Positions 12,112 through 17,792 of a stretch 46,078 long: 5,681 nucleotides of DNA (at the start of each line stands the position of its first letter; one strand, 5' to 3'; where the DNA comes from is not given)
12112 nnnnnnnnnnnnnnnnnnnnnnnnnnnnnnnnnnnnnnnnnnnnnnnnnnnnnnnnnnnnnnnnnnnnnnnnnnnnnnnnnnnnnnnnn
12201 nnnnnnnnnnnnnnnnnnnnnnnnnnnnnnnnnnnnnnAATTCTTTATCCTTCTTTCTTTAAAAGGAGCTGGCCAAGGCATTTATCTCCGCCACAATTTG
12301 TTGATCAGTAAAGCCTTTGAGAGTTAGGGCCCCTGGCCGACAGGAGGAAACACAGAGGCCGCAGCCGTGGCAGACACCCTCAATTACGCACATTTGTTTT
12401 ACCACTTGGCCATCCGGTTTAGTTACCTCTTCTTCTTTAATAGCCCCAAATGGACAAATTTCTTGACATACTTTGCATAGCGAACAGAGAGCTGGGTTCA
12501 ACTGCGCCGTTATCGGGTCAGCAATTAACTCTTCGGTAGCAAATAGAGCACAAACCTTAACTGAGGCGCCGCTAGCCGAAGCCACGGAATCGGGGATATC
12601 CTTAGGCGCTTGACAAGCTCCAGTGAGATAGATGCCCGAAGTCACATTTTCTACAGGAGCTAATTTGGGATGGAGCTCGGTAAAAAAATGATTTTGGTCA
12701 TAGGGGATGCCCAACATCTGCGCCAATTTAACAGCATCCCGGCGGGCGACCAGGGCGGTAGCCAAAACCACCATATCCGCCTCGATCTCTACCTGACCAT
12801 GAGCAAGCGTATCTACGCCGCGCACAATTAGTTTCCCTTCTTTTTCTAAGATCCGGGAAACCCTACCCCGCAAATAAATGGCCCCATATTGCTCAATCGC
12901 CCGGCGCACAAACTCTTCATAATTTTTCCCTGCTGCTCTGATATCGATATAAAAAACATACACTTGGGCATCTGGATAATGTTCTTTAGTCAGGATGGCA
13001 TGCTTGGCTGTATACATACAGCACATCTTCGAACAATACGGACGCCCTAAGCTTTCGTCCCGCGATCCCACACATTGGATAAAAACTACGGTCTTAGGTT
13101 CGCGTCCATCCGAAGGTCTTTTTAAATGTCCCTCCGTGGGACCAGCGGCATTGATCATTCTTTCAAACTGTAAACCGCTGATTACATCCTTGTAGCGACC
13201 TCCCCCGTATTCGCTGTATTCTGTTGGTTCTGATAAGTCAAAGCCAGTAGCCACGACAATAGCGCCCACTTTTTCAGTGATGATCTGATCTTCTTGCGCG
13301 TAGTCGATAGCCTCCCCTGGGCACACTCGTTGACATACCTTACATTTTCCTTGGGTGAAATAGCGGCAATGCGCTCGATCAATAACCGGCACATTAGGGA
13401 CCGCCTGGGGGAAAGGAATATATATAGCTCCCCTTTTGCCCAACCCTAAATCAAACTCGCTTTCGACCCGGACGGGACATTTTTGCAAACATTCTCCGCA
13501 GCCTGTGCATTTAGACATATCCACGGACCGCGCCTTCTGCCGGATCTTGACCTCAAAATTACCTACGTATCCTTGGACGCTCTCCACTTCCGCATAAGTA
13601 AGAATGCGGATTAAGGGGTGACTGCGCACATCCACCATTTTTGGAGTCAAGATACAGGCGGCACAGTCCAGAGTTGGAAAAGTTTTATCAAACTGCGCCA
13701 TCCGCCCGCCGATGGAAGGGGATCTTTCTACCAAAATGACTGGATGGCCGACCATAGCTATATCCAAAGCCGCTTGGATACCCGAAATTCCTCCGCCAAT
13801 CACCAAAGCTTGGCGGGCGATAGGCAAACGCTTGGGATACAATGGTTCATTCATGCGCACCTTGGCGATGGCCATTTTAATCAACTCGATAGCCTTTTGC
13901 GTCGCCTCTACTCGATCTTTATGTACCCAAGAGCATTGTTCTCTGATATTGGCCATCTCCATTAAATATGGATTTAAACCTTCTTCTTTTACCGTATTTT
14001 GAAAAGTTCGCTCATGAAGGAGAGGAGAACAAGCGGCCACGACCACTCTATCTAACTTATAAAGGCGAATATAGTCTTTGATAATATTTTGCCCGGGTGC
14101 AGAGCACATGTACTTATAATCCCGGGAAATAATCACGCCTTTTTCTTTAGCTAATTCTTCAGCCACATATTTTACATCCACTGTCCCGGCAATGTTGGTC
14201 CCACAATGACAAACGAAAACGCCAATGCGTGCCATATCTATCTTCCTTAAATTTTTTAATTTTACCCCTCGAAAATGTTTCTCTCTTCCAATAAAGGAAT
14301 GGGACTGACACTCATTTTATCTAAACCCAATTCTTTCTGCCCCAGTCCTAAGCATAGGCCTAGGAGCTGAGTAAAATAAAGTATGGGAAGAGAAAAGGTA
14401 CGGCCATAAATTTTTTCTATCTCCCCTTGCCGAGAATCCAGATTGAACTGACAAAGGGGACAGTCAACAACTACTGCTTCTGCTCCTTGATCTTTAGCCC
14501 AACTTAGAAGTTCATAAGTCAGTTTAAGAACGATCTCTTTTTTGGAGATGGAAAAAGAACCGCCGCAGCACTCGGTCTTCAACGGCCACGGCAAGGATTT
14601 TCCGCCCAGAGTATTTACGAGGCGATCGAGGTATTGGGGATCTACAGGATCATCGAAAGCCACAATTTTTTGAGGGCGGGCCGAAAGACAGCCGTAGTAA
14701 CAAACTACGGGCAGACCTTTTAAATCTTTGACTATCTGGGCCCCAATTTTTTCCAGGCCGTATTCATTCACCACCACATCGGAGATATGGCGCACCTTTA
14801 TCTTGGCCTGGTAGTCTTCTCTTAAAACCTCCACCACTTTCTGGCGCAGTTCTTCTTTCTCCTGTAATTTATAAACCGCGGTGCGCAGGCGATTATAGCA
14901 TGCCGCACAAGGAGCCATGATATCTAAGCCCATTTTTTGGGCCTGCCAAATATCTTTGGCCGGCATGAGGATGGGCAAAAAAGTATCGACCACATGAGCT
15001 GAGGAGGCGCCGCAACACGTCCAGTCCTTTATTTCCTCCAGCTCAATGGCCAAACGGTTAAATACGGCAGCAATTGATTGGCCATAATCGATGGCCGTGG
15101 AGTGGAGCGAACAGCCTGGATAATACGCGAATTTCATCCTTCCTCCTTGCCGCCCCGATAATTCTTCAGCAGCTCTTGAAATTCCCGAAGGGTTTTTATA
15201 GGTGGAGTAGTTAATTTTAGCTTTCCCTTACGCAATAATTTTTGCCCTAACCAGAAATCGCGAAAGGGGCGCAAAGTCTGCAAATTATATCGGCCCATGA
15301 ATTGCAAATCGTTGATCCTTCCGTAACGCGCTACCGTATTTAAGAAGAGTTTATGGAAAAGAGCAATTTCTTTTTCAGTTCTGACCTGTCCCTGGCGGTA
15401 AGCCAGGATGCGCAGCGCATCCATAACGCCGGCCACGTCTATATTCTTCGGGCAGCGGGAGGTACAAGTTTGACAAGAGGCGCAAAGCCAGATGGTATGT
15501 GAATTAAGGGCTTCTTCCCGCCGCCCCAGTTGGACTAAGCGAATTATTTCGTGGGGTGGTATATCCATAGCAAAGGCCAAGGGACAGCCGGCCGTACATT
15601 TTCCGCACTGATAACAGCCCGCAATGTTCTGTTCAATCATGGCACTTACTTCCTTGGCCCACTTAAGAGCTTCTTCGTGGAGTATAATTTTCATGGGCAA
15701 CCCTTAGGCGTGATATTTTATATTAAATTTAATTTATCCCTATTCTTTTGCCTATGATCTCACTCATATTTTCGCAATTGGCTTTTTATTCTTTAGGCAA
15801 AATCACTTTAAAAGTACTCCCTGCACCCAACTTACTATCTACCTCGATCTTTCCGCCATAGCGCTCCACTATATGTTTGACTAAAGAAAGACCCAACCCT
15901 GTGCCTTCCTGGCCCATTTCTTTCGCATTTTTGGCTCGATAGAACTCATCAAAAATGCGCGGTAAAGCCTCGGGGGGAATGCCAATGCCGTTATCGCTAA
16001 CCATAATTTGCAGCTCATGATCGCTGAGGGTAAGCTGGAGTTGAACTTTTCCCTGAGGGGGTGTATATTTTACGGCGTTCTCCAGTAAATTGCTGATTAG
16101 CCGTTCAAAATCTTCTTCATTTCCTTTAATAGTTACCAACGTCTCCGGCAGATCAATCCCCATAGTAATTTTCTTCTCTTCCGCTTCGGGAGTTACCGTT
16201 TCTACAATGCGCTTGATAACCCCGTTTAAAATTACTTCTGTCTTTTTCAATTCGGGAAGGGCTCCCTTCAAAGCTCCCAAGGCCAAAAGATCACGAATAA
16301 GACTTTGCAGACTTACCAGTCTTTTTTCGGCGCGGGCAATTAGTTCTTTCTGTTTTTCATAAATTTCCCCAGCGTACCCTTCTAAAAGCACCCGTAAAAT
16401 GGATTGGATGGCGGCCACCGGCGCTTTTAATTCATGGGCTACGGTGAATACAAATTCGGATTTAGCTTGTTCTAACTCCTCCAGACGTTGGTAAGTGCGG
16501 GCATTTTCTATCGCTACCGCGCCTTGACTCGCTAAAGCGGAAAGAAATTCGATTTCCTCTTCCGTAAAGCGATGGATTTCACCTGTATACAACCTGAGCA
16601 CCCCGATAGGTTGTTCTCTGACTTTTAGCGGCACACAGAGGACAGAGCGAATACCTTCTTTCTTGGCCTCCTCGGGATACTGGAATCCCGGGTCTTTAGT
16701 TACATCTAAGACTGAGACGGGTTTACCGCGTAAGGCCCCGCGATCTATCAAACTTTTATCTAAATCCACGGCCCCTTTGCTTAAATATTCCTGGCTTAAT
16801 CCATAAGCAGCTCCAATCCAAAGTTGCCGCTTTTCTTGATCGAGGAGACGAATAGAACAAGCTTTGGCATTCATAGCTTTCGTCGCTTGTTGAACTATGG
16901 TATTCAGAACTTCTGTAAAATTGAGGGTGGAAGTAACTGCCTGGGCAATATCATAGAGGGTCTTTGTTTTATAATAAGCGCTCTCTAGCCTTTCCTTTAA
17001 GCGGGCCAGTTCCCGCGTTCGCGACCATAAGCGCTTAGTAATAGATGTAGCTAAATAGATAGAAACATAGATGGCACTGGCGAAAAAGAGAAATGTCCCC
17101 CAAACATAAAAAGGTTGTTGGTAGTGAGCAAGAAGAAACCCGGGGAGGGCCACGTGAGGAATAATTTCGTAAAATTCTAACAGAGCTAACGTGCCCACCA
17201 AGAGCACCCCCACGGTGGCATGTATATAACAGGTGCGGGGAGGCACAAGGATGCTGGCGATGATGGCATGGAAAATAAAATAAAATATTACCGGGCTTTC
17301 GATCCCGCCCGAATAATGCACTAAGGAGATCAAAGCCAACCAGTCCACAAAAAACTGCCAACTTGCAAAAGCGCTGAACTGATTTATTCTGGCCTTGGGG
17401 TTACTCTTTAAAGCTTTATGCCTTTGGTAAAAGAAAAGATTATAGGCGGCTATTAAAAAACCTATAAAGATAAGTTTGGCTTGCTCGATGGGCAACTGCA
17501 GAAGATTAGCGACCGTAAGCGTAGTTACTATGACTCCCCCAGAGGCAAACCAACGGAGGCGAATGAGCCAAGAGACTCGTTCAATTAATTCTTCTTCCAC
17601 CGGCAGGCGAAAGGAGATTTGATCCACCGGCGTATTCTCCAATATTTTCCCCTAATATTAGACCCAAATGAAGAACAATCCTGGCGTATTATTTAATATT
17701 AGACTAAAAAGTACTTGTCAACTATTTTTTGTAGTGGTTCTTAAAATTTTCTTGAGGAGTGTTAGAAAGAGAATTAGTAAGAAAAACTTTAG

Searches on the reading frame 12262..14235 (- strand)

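Call 34: search_protein_families(library=pfam, proteins=[window:12262-14235:-], max_evalue=0.00001)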
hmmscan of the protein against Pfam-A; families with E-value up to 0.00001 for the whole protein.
window:12262-14235:- (658 aa): 12 families
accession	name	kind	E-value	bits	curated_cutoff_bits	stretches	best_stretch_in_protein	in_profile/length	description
PF00037.32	Fer4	-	4.1e-16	58.5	21.1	0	238-256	3-21/24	4Fe-4S binding domain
PF12838.12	Fer4_7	-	2.6e-12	47.4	27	1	584-636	2-52/52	4Fe-4S dicluster domain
PF13237.11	Fer4_10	-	4.4e-10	39.8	25.5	0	229-254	28-53/53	4Fe-4S dicluster domain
PF13484.11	Fer4_16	-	1.3e-09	39.2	30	0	242-255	1-14/66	4Fe-4S double cluster binding domain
PF12837.12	Fer4_6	-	1.6e-08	34.5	25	0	238-256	4-22/24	4Fe-4S binding domain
PF25160.1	LdpA_Fe-S-bd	-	4.5e-07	30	27.6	0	236-256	21-41/49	LdpA Fe-S cluster-binding domain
PF13187.11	Fer4_9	-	6.1e-07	29.8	27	0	584-636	2-51/52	4Fe-4S dicluster domain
PF12831.13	FAD_oxidored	-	9.1e-07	28.9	27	1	144-180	3-39/416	FAD dependent oxidoreductase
PF01266.30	DAO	-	1.6e-06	28.3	27.9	0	143-176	2-35/353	FAD dependent oxidoreductase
PF07992.20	Pyr_redox_2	-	2.5e-06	27.6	26.1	0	138-178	142-179/291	Pyridine nucleotide-disulphide oxidoreductase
PF13183.11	Fer4_8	-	6.9e-06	26.9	27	0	239-256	50-67/68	4Fe-4S dicluster domain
PF13450.12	NAD_binding_8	-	7.3e-06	26.6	21.9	0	145-197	1-53/68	NAD(P)-binding Rossmann-like domain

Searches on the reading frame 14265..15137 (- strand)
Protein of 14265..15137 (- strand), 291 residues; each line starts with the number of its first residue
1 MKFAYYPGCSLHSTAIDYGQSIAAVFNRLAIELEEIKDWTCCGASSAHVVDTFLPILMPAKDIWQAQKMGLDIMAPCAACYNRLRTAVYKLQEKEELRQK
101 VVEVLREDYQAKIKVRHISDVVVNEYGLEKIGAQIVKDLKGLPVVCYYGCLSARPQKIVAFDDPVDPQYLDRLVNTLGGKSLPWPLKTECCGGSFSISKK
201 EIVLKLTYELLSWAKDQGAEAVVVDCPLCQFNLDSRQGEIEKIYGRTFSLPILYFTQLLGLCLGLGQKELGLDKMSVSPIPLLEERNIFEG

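Call 34: search_protein_families(library=pfam, proteins=[window:14265-15137:-], max_evalue=0.00001)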
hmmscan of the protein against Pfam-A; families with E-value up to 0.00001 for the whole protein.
window:14265-15137:- (291 aa): 1 family
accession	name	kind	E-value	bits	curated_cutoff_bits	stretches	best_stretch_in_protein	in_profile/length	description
PF02754.22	CCG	-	2.1e-20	73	20.6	2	4-84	2-84/85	Cysteine-rich domain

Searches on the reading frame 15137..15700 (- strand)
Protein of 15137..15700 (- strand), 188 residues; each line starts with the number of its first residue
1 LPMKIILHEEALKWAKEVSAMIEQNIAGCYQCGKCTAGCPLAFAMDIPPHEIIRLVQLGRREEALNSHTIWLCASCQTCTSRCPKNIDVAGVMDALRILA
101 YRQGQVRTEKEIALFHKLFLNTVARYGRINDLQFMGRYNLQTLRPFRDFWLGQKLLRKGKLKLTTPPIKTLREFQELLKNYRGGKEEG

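Call 34: search_protein_families(library=pfam, proteins=[window:15137-15700:-], max_evalue=0.00001)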
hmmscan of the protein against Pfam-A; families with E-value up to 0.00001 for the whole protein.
window:15137-15700:- (188 aa): 6 families
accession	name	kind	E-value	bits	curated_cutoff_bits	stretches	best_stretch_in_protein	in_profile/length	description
PF13534.11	Fer4_17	-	5e-12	46.6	22.2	1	29-88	2-61/61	4Fe-4S dicluster domain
PF13183.11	Fer4_8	-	8e-12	46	27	1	28-87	4-68/68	4Fe-4S dicluster domain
PF13187.11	Fer4_9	-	9.6e-10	38.8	27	1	29-86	2-50/52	4Fe-4S dicluster domain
PF12838.12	Fer4_7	-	1.8e-06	28.7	27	1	29-87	2-52/52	4Fe-4S dicluster domain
PF13484.11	Fer4_16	-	1.9e-06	29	30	0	73-107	2-38/66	4Fe-4S double cluster binding domain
PF13237.11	Fer4_10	-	8.2e-06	26.1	25.5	0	24-84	4-53/53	4Fe-4S dicluster domain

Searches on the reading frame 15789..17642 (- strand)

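Call 34: search_protein_families(library=pfam, proteins=[window:15789-17642:-], max_evalue=0.00001)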
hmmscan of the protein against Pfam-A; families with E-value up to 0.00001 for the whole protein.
window:15789-17642:- (618 aa): 5 families
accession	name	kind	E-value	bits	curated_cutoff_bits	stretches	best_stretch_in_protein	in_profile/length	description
PF02518.31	HATPase_c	-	9.9e-32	110.1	26.4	1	507-617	1-109/111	Histidine kinase-, DNA gyrase B-, and HSP90-like ATPase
PF13185.12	GAF_2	-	8.7e-22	78.2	28.6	1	240-379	2-136/136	GAF domain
PF01590.32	GAF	-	2.3e-17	64.2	22.4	1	243-378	3-133/133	GAF domain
PF13492.12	GAF_3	-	2.7e-15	57.4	27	1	243-380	3-129/129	GAF domain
PF00512.31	HisKA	-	1.2e-10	41.8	26.9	1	393-456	1-61/66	His Kinase A (phospho-acceptor) domain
